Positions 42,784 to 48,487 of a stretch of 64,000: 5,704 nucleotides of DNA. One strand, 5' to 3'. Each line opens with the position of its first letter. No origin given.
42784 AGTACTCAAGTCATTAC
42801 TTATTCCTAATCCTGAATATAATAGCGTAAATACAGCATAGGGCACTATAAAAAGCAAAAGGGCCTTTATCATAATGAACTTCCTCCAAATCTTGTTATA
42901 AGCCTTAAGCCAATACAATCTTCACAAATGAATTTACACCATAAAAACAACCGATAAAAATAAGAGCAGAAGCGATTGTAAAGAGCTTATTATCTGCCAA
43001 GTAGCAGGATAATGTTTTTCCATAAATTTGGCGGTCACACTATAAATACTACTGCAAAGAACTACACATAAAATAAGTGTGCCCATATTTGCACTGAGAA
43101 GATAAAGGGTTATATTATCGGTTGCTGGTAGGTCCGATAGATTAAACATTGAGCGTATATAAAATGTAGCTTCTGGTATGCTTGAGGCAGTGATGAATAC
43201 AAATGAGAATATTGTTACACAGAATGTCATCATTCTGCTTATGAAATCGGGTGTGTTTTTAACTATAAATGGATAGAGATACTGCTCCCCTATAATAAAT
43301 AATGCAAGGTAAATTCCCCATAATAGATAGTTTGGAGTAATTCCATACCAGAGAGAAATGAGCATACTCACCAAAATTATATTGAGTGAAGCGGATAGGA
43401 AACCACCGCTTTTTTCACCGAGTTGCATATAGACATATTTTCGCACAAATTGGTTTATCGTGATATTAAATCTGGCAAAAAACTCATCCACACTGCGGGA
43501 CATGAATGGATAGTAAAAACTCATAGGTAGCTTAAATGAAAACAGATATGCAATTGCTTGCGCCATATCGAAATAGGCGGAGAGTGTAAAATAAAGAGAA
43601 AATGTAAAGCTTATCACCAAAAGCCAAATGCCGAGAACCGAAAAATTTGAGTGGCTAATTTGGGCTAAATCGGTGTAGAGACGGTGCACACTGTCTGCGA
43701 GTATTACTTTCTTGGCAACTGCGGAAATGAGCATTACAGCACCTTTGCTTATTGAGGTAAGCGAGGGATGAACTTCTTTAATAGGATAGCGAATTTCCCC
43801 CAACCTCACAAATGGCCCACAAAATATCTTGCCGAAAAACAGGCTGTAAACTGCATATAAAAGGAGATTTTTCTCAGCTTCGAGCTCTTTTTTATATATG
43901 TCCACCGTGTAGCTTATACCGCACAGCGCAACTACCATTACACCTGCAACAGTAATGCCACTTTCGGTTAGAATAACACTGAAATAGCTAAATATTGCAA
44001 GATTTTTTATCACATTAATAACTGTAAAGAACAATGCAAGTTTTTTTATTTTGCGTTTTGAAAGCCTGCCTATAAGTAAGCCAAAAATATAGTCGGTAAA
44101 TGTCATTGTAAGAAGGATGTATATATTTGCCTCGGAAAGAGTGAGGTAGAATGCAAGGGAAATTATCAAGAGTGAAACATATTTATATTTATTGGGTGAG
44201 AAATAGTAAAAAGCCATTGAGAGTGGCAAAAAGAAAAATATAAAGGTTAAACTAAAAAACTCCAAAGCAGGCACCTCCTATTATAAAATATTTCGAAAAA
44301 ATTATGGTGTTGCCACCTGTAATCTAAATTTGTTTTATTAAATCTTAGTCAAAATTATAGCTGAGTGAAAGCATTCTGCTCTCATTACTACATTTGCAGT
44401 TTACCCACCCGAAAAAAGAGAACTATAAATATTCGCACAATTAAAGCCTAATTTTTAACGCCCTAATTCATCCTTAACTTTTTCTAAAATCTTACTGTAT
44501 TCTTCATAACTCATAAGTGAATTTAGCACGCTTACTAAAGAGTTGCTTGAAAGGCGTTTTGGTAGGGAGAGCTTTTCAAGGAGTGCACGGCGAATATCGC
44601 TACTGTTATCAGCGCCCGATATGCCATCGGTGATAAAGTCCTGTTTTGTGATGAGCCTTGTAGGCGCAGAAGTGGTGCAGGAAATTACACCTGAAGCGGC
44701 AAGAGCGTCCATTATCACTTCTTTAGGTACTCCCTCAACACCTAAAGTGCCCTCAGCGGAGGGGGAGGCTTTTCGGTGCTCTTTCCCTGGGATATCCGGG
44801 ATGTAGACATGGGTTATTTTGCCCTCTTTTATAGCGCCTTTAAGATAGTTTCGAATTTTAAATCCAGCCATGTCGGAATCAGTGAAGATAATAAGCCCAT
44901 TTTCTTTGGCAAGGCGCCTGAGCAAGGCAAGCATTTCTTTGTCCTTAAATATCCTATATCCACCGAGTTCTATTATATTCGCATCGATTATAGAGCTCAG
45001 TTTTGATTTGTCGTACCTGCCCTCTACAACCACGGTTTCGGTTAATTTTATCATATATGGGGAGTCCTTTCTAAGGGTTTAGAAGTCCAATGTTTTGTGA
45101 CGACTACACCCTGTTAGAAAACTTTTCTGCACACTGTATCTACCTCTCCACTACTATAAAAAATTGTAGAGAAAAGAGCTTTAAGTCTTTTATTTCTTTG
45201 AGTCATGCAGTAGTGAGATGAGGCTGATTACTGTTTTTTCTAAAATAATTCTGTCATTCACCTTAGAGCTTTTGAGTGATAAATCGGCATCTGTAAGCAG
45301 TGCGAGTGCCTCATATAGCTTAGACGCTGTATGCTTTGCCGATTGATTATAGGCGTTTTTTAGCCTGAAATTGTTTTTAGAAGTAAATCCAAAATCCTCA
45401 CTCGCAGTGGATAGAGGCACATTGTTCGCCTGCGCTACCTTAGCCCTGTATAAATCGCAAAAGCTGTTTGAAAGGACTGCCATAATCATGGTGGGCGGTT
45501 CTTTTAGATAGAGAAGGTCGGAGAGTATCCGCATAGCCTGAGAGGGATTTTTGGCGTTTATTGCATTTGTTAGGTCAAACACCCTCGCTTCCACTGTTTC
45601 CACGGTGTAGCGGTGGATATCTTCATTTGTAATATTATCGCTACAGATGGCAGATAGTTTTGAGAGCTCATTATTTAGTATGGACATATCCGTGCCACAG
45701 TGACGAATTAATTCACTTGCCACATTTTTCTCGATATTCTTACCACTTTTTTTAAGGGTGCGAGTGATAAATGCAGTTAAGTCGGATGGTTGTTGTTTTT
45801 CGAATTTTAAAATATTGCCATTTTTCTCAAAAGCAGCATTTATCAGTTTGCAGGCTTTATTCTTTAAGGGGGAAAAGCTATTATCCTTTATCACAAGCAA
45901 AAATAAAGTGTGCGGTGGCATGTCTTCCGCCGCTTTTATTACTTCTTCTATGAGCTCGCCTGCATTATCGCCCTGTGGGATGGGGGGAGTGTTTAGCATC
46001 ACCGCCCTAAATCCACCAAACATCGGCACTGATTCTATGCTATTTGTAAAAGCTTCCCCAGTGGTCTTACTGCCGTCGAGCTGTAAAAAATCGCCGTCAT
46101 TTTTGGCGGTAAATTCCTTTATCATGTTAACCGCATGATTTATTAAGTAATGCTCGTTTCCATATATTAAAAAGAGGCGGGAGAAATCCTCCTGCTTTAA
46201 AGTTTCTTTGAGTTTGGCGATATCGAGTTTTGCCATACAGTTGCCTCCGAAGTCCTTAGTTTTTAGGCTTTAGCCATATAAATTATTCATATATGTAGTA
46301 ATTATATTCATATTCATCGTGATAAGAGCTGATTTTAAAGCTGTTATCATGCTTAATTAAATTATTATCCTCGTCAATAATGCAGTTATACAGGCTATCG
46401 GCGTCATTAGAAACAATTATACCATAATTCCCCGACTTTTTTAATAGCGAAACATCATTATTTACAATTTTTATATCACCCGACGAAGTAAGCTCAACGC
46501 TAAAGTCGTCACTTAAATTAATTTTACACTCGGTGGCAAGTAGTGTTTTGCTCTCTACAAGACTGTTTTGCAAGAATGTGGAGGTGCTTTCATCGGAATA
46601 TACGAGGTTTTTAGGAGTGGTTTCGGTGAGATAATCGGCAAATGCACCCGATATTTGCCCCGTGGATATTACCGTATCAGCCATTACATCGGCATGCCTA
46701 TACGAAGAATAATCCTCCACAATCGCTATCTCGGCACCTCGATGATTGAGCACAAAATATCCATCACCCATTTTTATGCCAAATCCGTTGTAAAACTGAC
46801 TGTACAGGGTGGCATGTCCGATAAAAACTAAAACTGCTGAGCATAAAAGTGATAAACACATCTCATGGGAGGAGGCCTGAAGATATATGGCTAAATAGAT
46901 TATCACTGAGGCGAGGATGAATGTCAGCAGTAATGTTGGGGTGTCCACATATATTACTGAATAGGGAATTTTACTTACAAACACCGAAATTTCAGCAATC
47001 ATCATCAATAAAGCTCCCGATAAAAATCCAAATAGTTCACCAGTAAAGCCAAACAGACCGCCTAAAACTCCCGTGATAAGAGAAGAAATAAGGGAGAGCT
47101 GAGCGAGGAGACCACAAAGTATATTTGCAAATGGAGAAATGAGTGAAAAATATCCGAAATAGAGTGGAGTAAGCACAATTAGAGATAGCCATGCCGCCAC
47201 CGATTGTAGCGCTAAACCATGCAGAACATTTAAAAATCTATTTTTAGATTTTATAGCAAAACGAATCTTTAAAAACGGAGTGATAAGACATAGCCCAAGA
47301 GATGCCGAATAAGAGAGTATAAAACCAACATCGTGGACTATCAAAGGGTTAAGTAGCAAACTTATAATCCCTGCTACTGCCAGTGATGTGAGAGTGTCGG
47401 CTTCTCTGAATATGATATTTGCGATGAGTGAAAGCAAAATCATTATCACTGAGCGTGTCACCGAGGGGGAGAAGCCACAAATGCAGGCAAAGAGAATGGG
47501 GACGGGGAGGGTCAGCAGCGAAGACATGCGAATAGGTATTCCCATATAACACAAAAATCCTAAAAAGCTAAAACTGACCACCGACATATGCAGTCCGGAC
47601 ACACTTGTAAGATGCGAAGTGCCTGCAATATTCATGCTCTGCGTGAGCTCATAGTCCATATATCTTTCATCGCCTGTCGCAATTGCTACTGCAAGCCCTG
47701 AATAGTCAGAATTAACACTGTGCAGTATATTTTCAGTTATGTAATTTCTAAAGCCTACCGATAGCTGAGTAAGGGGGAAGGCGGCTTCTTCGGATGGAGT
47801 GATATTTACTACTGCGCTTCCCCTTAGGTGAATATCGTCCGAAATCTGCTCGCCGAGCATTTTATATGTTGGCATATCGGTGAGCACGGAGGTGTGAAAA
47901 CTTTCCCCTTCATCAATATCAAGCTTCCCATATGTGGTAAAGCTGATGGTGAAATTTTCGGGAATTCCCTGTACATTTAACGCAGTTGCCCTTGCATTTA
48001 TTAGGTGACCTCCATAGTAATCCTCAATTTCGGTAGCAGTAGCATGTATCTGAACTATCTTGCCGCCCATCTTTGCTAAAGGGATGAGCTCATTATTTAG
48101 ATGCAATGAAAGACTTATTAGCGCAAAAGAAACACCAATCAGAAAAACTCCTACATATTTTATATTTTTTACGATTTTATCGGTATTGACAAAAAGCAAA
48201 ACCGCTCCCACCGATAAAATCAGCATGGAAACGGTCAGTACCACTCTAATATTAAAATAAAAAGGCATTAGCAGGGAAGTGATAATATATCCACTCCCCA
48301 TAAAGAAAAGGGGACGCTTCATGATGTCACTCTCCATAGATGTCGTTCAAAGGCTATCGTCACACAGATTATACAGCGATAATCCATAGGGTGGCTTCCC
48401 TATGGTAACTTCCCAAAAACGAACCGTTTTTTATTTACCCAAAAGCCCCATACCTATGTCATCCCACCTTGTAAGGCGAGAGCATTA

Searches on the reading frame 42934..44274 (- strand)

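Call 53: search_protein_families(library=pfam, proteins=[window:42934-44274:-], max_evalue=0.00001)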
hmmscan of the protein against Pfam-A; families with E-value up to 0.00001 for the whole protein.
window:42934-44274:- (446 aa): 1 family
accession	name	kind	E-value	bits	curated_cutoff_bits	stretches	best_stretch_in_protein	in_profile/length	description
PF03062.24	MBOAT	-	1.2e-13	51.5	27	1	83-366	45-330/337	MBOAT, membrane-bound O-acyltransferase family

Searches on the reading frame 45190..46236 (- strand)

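Call 53: search_protein_families(library=pfam, proteins=[window:45190-46236:-], max_evalue=0.00001)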
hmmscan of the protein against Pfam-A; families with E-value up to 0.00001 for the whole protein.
window:45190-46236:- (348 aa): 2 families
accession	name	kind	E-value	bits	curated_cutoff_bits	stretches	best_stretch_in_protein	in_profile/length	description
PF21694.2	DNA_pol3_delta_C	-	5e-20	72.1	27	1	216-338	1-120/121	DNA polymerase III delta subunit, C-terminal domain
PF06144.19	DNA_pol3_delta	-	6e-09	36.4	21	1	22-121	1-104/124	DNA polymerase III, delta subunit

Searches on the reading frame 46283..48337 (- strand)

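Call 53: search_protein_families(library=pfam, proteins=[window:46283-48337:-], max_evalue=0.00001)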
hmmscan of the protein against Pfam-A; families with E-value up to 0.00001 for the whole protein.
window:46283-48337:- (684 aa): 1 family
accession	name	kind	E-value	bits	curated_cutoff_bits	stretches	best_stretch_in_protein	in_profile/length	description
PF03772.21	Competence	-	4.1e-44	151.4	23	1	220-487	2-268/270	Competence protein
